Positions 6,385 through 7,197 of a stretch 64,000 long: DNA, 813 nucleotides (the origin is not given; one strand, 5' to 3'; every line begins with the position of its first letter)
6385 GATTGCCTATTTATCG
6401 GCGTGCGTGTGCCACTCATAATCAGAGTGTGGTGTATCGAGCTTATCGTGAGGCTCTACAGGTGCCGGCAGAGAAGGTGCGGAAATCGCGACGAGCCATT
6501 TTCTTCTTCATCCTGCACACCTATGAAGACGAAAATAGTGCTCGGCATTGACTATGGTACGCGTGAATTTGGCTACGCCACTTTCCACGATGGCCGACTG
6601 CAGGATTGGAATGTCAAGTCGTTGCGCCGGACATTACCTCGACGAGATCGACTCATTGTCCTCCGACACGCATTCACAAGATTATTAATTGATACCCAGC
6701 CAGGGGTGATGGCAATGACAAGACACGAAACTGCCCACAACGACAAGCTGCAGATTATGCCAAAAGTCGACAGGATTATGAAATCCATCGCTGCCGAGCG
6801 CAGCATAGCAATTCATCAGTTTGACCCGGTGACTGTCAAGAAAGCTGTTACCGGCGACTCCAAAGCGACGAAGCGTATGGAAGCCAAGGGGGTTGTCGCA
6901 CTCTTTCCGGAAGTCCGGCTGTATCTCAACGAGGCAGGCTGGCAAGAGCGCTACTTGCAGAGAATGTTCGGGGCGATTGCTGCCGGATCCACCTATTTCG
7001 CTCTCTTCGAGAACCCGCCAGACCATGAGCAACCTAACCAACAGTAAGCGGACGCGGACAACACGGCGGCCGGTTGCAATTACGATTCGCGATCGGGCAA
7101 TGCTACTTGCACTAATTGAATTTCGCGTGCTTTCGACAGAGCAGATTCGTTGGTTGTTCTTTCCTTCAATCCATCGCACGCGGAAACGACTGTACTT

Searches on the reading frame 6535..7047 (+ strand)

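Call 8: search_protein_families(library=pfam, proteins=[window:6535-7047:+], max_evalue=0.01)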
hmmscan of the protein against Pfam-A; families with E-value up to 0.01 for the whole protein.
window:6535-7047:+ (170 aa): 1 family
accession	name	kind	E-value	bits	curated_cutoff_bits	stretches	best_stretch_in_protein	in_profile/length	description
PF02075.23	RuvC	-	1.4e-07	32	22.2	1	2-115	1-118/148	Crossover junction endodeoxyribonuclease RuvC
